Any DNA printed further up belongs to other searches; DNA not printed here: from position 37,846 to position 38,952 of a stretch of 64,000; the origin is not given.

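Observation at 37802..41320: Candidate lipid acylation/remodelling operon: acyl-AMP ligase-ACP-PlsC tri-domain fusion, DUF1295 membrane enzyme, and an unannotated 55-aa protein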

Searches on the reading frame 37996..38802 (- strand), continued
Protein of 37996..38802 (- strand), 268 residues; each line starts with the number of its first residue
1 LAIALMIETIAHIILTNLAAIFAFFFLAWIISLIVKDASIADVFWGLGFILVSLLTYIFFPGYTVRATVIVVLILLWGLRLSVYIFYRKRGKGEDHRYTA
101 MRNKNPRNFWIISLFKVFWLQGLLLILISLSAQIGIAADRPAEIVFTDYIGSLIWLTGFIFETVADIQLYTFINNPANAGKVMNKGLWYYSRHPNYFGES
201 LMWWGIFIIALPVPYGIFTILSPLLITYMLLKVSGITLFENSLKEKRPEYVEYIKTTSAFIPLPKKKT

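Call 67: fold_search(model_id=the predicted structure, library=pdb)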
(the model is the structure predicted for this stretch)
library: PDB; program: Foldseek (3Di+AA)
matches with E <= 10: 22; with E <= 0.001: 0
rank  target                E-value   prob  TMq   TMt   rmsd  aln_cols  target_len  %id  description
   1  5v7p_A                1.4e-02  1.00  0.39  0.37  15.9       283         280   15  Atomic structure of the eukaryotic intramembrane Ras methyltransferase ICMT (isoprenylcysteine carboxyl methyltransfer (released 2018-01-17)
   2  5vg9                  3.7e-02  0.99  0.38  0.37  15.4       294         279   15  Structure of the eukaryotic intramembrane Ras methyltransferase ICMT (isoprenylcysteine carboxyl methyltransferase) with (released 2018-01-17)
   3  4quv_B                4.9e-02  1.00  0.49  0.36   6.3       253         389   15  Structure of an integral membrane delta(14)-sterol reductase (released 2014-10-08)
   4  4quv_A                1.5e-01  0.98  0.40  0.28  14.1       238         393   17  Structure of an integral membrane delta(14)-sterol reductase (released 2014-10-08)
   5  7bw1                  3.6e-01  0.85  0.42  0.45   9.4       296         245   17  Crystal structure of Steroid 5-alpha-reductase 2 in complex with Finasteride (released 2020-08-05)
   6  7c83                  3.9e-01  0.99  0.61  0.64   7.2       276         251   16  Crystal structure of an integral membrane steroid 5-alpha-reductase PbSRD5A (released 2021-01-27)
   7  8xku_G                7.1e-01  0.51  0.39  0.37  17.9       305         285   14  Cryo-EM structure of the Ycf2-FtsHi motor complex from Arabidopsis in ATP-bound state (released 2024-09-11)
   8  4a2n                  1.3e+00  0.60  0.25  0.34  12.7       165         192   22  Crystal Structure of Ma-ICMT (released 2012-01-11)
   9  3tds_A                4.0e+00  0.05  0.18  0.18  18.1       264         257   12  Crystal structure of HSC F194I (released 2012-03-07)
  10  5ys3_A                4.1e+00  0.04  0.16  0.20  14.8       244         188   14  1.8 angstrom crystal structure of Succinate-Acetate Permease from Citrobacter koseri (released 2018-04-25)
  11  7jhj_R                4.3e+00  0.04  0.18  0.18  17.0       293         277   16  Structure of the Epstein-Barr virus GPCR BILF1 in complex with human Gi (released 2021-07-07)
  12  5ys3_B                5.4e+00  0.04  0.16  0.21  14.4       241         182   14  1.8 angstrom crystal structure of Succinate-Acetate Permease from Citrobacter koseri (released 2018-04-25)
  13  5lm1_A                5.7e+00  0.01  0.12  0.10  38.7       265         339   10  Crystal Structure of HD-PTP phosphatase in complex with UBAP1 (released 2016-11-30)
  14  7eq1_R                7.5e+00  0.04  0.20  0.20  16.4       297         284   12  GPR114-Gs-scFv16 complex (released 2022-05-11)
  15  7y68_A                7.8e+00  0.04  0.19  0.10  15.6       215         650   14  SIDT2-pH5.5 plus miRNA (released 2023-06-21)
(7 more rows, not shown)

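Call 79: search_protein_families(library=ncbifam, proteins=[L214:4559-5962:+], max_evalue=0.001)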
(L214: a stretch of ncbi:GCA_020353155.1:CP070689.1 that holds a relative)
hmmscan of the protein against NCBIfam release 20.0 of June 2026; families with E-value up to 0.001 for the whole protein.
L214:4559-5962:+ (467 aa): 6 families
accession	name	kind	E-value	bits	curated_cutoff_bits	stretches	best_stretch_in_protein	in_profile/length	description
TIGR00792.1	gph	subfamily_domain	2.9e-78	263.5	231.35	1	14-449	1-436/437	glycoside-pentoside-hexuronide (GPH):cation symporter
NF007353.0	PRK09848.1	equivalog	1.1e-52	179.4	528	1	21-454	21-448/457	glucuronide transporter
NF007237.0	PRK09669.1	subfamily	6.3e-52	176.7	610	1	8-454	5-449/461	putative symporter YagG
NF007749.0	PRK10429.1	equivalog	2.7e-44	151.8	456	1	10-451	4-451/473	melibiose:sodium transporter MelB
NF008526.0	PRK11462.1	equivalog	3.3e-33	115.2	836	1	11-446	8-441/460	glycoside-pentoside-hexuronide family transporter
TIGR01301.1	GPH_sucrose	subfamily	4.2e-07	29.2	511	1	39-97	30-88/476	sucrose/proton symporter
